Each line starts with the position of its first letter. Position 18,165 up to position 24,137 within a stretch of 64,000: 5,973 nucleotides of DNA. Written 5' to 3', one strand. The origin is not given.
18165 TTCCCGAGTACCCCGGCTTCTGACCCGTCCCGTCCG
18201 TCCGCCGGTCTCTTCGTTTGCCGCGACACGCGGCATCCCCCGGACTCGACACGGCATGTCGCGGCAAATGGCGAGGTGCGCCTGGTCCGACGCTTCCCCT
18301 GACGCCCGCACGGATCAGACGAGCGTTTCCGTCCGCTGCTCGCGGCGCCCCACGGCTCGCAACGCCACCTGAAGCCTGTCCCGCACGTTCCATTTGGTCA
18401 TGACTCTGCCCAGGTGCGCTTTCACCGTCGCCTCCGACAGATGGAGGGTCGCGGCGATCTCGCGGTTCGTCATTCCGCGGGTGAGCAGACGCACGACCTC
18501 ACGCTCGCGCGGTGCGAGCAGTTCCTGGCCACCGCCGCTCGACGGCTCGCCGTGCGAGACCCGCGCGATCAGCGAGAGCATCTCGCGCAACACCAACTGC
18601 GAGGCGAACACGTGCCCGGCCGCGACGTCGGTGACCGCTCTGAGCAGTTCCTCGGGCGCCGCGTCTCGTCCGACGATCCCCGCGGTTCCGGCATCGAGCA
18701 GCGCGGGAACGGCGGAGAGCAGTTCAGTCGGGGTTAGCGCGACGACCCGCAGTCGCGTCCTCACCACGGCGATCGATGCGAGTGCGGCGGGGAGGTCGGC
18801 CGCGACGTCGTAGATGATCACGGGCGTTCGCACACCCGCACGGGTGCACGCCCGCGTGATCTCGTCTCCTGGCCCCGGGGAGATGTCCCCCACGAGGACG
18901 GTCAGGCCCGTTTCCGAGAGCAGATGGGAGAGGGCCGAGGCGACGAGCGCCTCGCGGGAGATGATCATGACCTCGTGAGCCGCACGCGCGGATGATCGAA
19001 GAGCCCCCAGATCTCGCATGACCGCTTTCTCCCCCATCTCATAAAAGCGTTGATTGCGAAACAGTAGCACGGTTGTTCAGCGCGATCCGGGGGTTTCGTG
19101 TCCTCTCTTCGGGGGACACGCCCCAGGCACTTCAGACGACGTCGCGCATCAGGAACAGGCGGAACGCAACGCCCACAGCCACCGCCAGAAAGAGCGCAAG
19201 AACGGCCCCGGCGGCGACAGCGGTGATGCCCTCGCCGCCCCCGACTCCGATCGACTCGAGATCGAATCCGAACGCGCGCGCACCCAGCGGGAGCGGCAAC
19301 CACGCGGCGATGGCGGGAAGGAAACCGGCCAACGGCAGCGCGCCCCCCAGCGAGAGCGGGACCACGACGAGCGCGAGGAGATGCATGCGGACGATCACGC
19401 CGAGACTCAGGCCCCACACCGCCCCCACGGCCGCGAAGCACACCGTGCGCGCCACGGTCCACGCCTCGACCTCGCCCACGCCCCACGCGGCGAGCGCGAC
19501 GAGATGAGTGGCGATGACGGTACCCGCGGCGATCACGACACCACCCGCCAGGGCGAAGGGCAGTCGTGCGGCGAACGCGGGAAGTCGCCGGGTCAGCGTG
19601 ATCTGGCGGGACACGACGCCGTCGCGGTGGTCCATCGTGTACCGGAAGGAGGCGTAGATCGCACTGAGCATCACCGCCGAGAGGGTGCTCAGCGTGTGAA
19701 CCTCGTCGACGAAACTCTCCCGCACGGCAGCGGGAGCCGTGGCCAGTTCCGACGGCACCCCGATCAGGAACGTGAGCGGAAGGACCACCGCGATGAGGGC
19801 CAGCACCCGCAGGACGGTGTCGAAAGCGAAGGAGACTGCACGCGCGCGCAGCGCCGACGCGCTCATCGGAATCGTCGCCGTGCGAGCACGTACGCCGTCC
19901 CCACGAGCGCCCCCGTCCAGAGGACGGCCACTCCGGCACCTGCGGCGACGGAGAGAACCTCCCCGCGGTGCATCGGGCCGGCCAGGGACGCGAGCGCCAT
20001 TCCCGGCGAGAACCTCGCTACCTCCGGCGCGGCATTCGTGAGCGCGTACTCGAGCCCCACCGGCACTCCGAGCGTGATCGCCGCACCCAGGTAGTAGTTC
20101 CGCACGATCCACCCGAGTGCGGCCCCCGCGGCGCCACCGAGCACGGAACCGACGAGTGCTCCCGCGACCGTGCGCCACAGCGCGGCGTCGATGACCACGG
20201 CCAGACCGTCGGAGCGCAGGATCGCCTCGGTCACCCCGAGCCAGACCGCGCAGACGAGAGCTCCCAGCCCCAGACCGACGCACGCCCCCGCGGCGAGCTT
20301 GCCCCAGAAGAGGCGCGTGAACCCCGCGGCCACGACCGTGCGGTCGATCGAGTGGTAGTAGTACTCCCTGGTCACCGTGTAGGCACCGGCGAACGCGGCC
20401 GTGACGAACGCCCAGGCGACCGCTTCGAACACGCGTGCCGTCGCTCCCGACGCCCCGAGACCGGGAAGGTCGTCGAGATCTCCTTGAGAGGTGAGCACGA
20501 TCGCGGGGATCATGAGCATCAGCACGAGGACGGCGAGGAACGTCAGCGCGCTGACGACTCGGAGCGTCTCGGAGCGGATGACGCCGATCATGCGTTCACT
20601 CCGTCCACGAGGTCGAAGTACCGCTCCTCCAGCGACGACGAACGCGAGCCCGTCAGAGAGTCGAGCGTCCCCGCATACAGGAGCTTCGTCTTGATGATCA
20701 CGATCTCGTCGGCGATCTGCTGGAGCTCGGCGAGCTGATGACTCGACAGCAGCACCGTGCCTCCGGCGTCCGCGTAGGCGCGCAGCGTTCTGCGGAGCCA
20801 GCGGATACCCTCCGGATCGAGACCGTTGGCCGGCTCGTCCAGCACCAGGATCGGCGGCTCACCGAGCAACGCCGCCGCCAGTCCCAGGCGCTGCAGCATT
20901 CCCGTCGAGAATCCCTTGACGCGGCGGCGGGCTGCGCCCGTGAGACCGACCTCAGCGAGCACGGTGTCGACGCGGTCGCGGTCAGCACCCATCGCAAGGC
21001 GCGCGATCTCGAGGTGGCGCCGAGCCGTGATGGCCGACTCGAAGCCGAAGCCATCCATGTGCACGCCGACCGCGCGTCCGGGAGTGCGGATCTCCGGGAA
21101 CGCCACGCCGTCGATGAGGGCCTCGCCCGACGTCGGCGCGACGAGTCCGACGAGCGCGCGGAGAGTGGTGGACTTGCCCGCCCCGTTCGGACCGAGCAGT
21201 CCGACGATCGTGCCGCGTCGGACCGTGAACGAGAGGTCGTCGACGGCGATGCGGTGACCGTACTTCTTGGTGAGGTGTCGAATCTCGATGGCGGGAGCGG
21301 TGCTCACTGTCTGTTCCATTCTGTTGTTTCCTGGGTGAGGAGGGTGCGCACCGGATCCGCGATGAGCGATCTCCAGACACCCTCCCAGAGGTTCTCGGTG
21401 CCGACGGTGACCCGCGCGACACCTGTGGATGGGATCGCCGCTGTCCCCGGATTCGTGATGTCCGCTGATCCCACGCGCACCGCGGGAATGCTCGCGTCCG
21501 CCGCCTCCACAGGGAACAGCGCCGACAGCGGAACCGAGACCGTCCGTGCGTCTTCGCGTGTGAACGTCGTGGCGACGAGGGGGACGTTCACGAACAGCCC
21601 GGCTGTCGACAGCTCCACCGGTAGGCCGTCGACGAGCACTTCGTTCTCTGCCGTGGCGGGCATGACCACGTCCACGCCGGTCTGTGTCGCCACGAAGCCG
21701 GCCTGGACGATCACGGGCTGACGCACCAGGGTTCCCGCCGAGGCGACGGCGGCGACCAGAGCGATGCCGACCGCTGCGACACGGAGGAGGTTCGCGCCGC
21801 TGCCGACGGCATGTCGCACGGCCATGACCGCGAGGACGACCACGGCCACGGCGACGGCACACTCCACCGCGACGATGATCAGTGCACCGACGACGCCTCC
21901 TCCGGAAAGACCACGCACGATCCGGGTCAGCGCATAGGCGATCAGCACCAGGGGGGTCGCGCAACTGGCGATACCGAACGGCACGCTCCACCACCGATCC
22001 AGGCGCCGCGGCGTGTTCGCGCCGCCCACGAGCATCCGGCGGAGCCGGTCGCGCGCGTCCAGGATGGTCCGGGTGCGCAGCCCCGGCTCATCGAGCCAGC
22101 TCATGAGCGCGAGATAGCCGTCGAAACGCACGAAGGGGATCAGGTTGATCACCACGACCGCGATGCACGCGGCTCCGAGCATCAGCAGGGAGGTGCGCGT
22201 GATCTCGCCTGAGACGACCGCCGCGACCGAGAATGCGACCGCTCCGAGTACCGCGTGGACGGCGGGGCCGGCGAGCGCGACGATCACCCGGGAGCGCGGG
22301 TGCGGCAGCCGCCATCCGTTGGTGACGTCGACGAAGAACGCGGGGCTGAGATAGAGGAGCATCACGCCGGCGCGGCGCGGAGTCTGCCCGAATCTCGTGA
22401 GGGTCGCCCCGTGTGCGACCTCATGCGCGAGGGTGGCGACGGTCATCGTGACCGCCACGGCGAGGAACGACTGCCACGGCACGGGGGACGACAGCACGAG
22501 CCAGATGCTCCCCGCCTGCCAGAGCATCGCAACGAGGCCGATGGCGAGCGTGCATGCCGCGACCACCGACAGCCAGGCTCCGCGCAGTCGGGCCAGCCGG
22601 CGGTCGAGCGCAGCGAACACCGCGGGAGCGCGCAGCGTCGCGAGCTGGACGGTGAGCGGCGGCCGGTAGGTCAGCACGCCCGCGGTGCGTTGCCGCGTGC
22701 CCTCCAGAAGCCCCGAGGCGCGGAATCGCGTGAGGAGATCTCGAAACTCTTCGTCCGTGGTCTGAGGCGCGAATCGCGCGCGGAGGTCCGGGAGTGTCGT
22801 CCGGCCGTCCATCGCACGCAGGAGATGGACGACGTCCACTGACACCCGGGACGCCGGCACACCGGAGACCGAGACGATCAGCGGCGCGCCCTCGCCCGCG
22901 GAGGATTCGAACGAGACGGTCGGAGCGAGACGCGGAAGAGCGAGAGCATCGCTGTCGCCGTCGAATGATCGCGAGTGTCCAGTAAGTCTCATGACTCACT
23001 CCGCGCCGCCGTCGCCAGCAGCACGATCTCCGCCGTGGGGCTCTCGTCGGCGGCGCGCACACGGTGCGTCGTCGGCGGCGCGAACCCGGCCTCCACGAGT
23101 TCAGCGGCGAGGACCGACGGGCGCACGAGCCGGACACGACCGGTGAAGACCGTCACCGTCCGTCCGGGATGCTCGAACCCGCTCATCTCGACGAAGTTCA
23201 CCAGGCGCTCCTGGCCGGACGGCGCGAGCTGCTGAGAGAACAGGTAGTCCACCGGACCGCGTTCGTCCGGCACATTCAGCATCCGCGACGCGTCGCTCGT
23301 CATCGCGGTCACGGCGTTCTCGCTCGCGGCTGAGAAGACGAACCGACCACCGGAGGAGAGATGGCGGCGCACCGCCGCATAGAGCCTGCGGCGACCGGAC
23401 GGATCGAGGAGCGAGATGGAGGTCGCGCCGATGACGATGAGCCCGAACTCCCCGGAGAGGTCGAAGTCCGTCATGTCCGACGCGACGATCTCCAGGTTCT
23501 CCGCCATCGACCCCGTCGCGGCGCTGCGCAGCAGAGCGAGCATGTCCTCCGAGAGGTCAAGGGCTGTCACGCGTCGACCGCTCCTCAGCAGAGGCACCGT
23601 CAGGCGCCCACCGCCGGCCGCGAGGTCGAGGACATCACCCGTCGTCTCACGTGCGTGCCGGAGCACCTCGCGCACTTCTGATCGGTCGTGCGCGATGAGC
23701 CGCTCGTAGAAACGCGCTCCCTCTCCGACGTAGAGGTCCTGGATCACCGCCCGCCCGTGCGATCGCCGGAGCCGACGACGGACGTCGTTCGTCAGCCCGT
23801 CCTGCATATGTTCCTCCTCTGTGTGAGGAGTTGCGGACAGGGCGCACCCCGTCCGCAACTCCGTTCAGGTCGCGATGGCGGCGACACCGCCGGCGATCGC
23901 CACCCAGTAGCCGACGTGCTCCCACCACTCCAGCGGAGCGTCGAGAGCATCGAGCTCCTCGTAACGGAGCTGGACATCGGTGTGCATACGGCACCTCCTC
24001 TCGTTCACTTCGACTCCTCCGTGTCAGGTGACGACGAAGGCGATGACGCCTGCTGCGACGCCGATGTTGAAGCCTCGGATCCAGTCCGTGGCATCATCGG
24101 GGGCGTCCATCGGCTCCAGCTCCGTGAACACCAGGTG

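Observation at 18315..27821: Complete daptide-type RiPP biosynthetic gene cluster: a 12-gene, translationally coupled minus-strand operon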

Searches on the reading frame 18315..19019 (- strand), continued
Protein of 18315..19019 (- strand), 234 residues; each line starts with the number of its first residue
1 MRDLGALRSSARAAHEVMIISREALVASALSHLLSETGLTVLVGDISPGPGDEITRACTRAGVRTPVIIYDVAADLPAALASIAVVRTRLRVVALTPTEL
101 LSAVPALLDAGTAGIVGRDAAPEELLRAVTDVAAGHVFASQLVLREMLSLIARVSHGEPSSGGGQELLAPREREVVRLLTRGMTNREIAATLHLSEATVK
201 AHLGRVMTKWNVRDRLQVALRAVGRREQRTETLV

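Call 83: find_encoding_contigs(protein=P0174, flank=10000, max_places=1)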
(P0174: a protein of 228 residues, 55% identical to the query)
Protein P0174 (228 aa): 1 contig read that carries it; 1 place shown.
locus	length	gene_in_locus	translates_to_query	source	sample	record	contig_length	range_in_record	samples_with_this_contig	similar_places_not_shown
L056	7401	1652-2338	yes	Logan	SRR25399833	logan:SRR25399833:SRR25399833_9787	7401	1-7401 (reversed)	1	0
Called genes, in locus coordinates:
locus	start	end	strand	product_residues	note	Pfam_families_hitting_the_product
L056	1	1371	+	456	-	?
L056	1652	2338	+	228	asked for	PF00196:GerE, PF08281:Sigma70_r4_2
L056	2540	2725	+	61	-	-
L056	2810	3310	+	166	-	PF03703:bPH_2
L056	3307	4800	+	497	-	PF03703:bPH_2 (weak)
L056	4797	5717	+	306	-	PF00005:ABC_tran, PF13304:AAA_21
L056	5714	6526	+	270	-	-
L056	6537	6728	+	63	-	-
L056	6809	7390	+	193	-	PF02678:Pirin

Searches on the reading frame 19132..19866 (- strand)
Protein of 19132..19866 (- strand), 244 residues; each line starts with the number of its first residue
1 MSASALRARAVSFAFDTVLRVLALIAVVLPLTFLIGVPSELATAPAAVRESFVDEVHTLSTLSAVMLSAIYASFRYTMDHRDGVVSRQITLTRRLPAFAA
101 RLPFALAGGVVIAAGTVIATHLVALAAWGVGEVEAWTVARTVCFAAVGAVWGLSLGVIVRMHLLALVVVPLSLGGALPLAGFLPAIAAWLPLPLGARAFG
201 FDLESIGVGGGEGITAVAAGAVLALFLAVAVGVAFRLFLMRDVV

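Call 33: search_protein_families(library=ncbifam, proteins=[window:19132-19866:-], max_evalue=0.001)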
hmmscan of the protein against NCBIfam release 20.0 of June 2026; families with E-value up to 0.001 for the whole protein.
window:19132-19866:- (244 aa): 0 families

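Call 59: search_protein_families(library=pfam, proteins=[window:19132-19866:-], max_evalue=0.01)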
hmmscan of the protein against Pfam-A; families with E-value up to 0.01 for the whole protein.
window:19132-19866:- (244 aa): 0 families

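Call 61: search_protein_families(library=pfam, proteins=[window:19132-19866:-], max_evalue=10)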
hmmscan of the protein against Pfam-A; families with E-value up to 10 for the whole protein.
window:19132-19866:- (244 aa): 0 families

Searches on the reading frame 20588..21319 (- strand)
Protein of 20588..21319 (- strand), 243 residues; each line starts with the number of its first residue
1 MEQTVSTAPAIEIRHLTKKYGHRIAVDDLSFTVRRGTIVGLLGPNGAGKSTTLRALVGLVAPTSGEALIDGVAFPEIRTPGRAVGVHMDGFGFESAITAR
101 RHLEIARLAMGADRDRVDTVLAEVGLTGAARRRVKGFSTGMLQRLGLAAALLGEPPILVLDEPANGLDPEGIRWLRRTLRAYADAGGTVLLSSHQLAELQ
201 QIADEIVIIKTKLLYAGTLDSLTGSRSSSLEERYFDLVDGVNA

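Call 33: search_protein_families(library=ncbifam, proteins=[window:20588-21319:-], max_evalue=0.001)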
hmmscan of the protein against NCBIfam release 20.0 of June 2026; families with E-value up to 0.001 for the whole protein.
window:20588-21319:- (243 aa): 190 families (the best 25 are shown)
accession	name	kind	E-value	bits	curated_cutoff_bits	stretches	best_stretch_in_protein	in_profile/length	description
TIGR03740.1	galliderm_ABC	subfamily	1.7e-56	191.4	309.75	1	12-219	2-208/223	lantibiotic protection ABC transporter ATP-binding subunit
TIGR01188.1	drrA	subfamily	1.9e-47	162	312.45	1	18-222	1-211/302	daunorubicin resistance ABC transporter, ATP-binding protein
TIGR03522.1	GldA_ABC_ATP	equivalog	7.6e-41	140.5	402.6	1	11-223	3-220/301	gliding motility-associated ABC transporter ATP-binding subunit GldA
NF010060.0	PRK13537.1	equivalog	7.3e-39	133.5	521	1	4-211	9-221/314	nodulation factor ABC transporter ATP-binding protein NodI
NF033858.1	ABC2_perm_RbbA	equivalog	3.3e-36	124.6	1050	1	5-235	261-498/909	ribosome-associated ATPase/putative transporter RbbA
NF010059.0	PRK13536.1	equivalog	3.8e-36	124.5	549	1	8-210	41-248/342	nodulation factor ABC transporter ATP-binding protein NodI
TIGR01288.1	nodI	equivalog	1.9e-35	122.3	424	1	10-211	4-210/303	nodulation factor ABC transporter ATP-binding protein NodI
TIGR03864.1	PQQ_ABC_ATP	hypoth_equivalog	2.4e-34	118.8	302.25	1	10-235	1-233/236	ABC transporter, ATP-binding subunit, PQQ-dependent alcohol dehydrogenase system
TIGR01189.1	ccmA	equivalog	1.5e-32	112.9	131.6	1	12-201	2-192/198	heme ABC exporter ATP-binding protein CcmA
TIGR00968.1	3a0106s01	subfamily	2.4e-32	112.3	342.75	1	11-212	1-208/237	sulfate ABC transporter ATP-binding protein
TIGR04406.1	LPS_export_lptB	equivalog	8.8e-32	110.3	240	1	11-226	2-226/239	LPS export ABC transporter ATP-binding protein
NF010061.0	PRK13538.1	equivalog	8.9e-32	110.3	195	1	8-200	3-197/211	cytochrome c biogenesis heme-transporting ATPase CcmA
NF053840.1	MnTportMntADein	equivalog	1.6e-30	106.5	400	1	11-221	2-218/240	manganese ABC transporter ATP-binding protein MntA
NF040873.1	AztA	equivalog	3.9e-30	104.8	220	2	103-206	86-189/191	zinc ABC transporter ATP-binding protein AztA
TIGR03873.1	F420-0_ABC_ATP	hypoth_equivalog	1.7e-29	102.8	372.4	1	11-214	2-215/256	putative F420-0 ABC transporter ATP-binding protein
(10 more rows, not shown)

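Call 59: search_protein_families(library=pfam, proteins=[window:20588-21319:-], max_evalue=0.01)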
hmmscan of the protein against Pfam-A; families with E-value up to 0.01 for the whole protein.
window:20588-21319:- (243 aa): 5 families
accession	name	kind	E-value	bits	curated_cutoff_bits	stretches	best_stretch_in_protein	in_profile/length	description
PF00005.33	ABC_tran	-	3.7e-30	105.7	25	1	27-165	2-137/137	ABC transporter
PF13304.12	AAA_21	-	1.4e-16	61.8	27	2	130-197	231-301/304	AAA domain, putative AbiEii toxin, Type IV TA system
PF13401.12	AAA_22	-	3.6e-05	24.5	27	1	37-192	6-121/130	AAA domain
PF13555.12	AAA_29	-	0.0016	18.6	27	1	33-64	19-50/61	P-loop containing region of AAA domain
PF13514.12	AAA_27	-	0.0018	18.4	22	1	18-59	9-49/206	AAA domain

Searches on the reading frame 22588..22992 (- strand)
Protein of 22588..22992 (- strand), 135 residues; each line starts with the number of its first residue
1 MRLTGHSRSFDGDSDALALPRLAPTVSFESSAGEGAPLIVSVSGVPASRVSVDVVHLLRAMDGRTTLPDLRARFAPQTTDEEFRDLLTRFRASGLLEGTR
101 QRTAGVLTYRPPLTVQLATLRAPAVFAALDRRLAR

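Call 61: search_protein_families(library=pfam, proteins=[window:22597-22992:-], max_evalue=10)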
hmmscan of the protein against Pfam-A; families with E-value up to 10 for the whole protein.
seq(132 aa): 0 families

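Call 98: predict_structure(protein=window:22588-22992:-)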
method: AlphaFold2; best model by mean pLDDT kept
length: 135 residues; sequences in the alignment: 1
mean_pLDDT: 46.8   pTM: 0.37
mean pLDDT of the five models: 46.8, 41.2, 39.1, 39.1, 38.6
residues with pLDDT >= 90: 0; 70-90: 8; 50-70: 41; < 50: 86
segments of 3 or more residues with pLDDT < 50: 1-22, 29-37, 46-52, 59-61, 94-126, 128-135
pLDDT, mean of each block of 10 residues (from residue 1): 29 35 50 46 48 50 60 68 67 46 30 34 46 44
secondary structure, 60 per line:
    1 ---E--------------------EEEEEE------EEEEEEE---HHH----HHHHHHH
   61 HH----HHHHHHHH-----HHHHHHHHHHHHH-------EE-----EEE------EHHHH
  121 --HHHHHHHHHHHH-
elements in order: E25-30 E37-43 H54-62 H67-74 H80-92 E107-109 H117-120 H123-134

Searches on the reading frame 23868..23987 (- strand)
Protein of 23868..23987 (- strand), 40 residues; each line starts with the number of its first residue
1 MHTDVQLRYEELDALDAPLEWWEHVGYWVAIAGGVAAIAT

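Call 5: search_protein_families(library=ncbifam, proteins=[window:23868-23987:-], max_evalue=0.01)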
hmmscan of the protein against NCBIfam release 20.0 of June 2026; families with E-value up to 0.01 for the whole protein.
seq(40 aa): 2 families
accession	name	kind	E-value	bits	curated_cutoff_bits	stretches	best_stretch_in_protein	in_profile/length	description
NF041807.1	daptide_Mpa3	equivalog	4.5e-21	74.3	40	1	1-40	1-39/39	MpaA3 family daptide-type RiPP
NF041808.1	daptide_123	subfamily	2.2e-14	53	25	1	6-40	1-37/37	daptide-type RiPP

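Call 6: search_protein_families(library=pfam, proteins=[window:23868-23987:-], max_evalue=0.01)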
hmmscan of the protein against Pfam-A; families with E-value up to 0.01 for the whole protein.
seq(40 aa): 0 families
